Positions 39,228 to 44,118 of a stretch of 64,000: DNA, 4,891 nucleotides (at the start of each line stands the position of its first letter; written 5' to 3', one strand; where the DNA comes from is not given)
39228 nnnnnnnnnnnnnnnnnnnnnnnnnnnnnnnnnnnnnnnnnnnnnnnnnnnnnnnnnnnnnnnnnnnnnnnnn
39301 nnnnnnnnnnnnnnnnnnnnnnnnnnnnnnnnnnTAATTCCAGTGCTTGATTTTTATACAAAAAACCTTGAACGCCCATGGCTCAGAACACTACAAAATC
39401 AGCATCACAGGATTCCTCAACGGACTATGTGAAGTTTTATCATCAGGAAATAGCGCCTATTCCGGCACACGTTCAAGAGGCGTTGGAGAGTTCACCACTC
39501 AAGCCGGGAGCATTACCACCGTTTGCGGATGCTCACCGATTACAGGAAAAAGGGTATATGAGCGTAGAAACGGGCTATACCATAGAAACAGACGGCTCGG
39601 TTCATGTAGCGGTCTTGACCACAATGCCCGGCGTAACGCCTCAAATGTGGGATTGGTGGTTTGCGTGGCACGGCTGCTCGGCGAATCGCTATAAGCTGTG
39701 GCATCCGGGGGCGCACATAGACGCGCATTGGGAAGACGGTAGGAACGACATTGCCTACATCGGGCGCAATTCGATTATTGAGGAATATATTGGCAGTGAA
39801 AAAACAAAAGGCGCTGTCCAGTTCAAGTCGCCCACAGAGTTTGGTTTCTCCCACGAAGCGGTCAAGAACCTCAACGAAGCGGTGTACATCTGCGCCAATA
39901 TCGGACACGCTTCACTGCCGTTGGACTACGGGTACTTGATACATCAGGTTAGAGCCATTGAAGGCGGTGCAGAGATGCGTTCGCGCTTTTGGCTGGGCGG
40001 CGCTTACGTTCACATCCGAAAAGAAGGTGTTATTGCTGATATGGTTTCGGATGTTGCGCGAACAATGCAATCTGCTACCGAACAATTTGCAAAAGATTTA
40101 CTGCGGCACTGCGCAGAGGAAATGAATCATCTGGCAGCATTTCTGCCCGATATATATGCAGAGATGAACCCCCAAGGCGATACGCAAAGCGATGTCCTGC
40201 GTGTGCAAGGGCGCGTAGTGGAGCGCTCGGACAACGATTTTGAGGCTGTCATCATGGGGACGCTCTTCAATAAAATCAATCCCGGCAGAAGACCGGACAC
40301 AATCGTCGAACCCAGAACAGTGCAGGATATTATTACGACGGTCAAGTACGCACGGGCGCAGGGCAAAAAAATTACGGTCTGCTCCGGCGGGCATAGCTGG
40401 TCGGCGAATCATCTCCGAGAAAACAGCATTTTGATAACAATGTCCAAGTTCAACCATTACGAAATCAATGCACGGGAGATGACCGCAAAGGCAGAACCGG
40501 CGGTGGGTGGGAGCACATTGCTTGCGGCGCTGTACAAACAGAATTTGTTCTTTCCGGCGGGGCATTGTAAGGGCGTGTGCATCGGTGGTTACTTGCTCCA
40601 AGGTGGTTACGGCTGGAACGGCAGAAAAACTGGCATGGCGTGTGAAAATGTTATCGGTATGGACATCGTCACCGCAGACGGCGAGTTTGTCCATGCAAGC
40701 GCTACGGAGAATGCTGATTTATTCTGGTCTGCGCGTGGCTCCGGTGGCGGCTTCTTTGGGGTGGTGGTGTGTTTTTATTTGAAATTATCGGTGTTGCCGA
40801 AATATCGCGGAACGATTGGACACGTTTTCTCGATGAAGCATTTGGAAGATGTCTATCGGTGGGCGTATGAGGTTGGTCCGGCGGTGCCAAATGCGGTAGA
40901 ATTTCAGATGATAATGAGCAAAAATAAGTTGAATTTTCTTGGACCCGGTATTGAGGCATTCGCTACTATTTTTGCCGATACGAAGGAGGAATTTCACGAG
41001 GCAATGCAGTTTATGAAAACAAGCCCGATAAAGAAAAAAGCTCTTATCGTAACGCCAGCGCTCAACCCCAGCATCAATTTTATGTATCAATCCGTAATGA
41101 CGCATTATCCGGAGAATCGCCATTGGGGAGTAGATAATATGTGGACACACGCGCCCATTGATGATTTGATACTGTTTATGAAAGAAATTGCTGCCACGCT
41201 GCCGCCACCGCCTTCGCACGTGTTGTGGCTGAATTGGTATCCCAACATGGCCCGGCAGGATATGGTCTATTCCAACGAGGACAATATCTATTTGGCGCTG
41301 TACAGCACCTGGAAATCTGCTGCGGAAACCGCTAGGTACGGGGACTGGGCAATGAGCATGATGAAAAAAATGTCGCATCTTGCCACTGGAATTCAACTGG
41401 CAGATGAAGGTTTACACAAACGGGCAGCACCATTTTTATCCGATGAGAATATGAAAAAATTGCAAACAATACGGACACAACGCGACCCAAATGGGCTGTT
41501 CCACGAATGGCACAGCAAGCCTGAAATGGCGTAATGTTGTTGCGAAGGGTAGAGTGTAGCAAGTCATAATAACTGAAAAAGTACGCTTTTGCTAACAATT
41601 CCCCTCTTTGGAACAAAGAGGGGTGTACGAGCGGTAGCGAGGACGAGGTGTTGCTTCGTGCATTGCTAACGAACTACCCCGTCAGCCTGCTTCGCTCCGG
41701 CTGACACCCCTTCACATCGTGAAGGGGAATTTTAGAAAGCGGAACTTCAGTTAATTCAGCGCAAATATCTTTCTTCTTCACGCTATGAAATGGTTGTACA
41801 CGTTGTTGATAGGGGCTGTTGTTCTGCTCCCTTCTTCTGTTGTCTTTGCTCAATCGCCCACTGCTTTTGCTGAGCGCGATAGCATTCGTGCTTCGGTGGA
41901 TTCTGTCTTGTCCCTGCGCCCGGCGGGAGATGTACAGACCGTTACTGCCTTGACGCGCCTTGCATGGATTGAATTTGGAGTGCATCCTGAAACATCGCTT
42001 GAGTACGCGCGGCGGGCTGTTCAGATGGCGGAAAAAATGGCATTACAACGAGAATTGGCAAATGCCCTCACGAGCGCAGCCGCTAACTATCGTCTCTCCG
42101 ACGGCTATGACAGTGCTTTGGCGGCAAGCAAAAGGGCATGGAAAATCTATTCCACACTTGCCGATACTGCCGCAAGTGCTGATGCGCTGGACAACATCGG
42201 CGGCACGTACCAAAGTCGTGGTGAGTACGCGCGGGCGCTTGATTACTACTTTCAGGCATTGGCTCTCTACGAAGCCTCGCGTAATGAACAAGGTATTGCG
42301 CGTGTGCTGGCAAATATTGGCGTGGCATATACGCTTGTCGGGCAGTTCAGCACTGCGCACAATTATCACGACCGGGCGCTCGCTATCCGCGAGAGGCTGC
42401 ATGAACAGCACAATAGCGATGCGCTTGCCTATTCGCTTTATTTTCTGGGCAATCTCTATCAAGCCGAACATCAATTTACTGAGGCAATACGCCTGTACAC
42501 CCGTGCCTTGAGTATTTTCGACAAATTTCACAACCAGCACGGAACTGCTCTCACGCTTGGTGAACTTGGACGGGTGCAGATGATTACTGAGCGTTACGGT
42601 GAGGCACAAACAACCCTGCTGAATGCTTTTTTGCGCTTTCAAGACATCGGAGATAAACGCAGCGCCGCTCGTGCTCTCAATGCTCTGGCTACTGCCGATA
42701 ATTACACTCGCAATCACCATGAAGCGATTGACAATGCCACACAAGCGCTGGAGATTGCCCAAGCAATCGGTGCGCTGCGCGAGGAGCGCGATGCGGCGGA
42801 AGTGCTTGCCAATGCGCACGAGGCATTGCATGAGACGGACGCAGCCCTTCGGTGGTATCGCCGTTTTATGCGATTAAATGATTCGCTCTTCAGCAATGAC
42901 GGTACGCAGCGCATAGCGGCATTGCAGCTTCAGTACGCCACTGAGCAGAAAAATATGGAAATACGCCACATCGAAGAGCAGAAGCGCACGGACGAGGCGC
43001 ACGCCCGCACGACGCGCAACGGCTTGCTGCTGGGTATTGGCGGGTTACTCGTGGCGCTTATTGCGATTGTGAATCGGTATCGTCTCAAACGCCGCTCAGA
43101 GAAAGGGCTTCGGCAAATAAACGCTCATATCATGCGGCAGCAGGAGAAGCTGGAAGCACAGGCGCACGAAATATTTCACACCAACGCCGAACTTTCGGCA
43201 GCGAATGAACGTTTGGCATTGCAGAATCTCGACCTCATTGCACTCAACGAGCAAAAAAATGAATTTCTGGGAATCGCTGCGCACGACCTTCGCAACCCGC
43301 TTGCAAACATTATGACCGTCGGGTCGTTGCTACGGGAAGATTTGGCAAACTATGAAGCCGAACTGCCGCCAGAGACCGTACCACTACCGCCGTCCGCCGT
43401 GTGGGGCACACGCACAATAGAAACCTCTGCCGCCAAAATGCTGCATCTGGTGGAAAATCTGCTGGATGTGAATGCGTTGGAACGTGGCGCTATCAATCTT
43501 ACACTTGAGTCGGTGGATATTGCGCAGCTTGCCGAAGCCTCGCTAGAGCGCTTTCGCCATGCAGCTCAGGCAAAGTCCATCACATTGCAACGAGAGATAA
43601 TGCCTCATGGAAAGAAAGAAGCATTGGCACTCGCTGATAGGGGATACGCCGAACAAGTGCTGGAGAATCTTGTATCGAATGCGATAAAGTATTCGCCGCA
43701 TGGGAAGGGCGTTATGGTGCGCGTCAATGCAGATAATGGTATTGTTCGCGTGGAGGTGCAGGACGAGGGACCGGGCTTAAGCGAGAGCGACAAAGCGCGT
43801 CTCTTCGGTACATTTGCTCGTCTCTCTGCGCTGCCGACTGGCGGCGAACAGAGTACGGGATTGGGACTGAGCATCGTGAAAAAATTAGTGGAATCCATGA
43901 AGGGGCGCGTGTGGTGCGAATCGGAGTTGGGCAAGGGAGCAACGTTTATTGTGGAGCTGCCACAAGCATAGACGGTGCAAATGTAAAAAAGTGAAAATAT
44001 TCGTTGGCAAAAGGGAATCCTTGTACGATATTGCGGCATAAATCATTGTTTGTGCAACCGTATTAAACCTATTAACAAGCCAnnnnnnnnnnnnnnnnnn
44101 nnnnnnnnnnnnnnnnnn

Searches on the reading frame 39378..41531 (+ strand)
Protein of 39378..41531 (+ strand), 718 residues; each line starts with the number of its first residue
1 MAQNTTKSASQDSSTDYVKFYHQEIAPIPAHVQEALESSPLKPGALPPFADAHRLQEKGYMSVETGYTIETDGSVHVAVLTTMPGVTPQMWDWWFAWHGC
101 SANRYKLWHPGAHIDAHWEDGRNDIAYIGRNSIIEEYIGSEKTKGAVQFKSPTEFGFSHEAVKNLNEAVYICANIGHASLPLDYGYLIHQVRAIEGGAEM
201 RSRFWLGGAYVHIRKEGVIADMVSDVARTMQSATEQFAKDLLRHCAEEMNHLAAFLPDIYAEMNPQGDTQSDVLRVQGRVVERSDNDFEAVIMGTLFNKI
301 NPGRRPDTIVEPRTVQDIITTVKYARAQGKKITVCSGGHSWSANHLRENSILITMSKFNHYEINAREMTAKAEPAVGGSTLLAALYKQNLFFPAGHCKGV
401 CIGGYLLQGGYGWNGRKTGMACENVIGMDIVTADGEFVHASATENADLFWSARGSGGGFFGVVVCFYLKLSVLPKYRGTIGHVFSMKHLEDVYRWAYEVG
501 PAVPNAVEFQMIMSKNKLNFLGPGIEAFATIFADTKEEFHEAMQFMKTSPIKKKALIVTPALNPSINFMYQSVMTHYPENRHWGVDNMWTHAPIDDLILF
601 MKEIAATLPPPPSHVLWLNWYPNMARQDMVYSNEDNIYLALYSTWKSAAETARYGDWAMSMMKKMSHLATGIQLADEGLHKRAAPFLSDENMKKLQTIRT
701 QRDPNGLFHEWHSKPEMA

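Call 45: search_protein_families(library=pfam, proteins=[window:39378-41531:+], max_evalue=0.001)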
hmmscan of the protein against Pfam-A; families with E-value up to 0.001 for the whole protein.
window:39378-41531:+ (718 aa): 2 families
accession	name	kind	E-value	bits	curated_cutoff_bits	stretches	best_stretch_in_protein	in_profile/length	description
PF18089.7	DAPG_hydrolase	-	7.6e-61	205.9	22.7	1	47-261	2-223/223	DAPG hydrolase PhiG domain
PF01565.28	FAD_binding_4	-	2.4e-31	108.7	26.4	1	306-440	1-138/139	FAD binding domain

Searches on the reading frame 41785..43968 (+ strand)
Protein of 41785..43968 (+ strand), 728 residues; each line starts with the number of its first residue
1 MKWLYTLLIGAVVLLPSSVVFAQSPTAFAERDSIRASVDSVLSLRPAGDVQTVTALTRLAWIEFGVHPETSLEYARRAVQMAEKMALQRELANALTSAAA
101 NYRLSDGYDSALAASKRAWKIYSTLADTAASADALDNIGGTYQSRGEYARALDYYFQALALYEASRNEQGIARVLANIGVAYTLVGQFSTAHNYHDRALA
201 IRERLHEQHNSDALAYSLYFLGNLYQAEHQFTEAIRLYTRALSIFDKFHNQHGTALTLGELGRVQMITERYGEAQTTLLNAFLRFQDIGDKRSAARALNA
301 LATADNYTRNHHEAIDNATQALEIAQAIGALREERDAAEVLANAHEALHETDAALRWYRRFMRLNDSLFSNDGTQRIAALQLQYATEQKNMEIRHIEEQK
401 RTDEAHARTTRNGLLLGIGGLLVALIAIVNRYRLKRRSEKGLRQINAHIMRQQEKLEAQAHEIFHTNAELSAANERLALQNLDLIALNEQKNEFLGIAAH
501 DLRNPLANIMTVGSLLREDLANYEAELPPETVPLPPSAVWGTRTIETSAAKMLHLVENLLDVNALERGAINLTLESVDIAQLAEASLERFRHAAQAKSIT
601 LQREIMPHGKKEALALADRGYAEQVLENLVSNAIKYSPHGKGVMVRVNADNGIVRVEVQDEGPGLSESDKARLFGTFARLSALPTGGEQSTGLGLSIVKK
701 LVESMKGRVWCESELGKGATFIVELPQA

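Call 45: search_protein_families(library=pfam, proteins=[window:41785-43968:+], max_evalue=0.001)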
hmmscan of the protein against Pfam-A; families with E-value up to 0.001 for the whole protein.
window:41785-43968:+ (728 aa): 11 families
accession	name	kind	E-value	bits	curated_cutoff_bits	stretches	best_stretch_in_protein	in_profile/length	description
PF13424.12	TPR_12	-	2.9e-37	127.1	30.1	6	132-203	3-76/77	Tetratricopeptide repeat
PF02518.31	HATPase_c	-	5.8e-27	94.8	26.4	1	622-727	6-109/111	Histidine kinase-, DNA gyrase B-, and HSP90-like ATPase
PF00515.34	TPR_1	-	1.3e-16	60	27.8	1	215-245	1-31/34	Tetratricopeptide repeat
PF13176.12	TPR_7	-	4.5e-14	51.7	27.9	1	134-163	1-30/36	Tetratricopeptide repeat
PF13374.12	TPR_10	-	2.2e-12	47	27.5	2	132-164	2-34/42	Tetratricopeptide repeat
PF07719.23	TPR_2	-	1e-10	41.3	27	1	215-245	1-31/34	Tetratricopeptide repeat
PF00512.31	HisKA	-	7.1e-10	39.2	26.9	1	490-567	1-65/66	His Kinase A (phospho-acceptor) domain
PF24885.1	TPR_NPHP3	-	8.5e-07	29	100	1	110-209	117-220/239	Nephrocystin-3 TPR domain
PF17874.7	TPR_MalT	-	3.5e-05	23.7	45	1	142-252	11-117/336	MalT-like TPR region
PF13581.12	HATPase_c_2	-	0.00011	22.6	27.4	1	622-705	32-112/127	Histidine kinase-like ATPase domain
PF13181.12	TPR_8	-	0.00019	21.8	25.7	0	216-244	2-30/34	Tetratricopeptide repeat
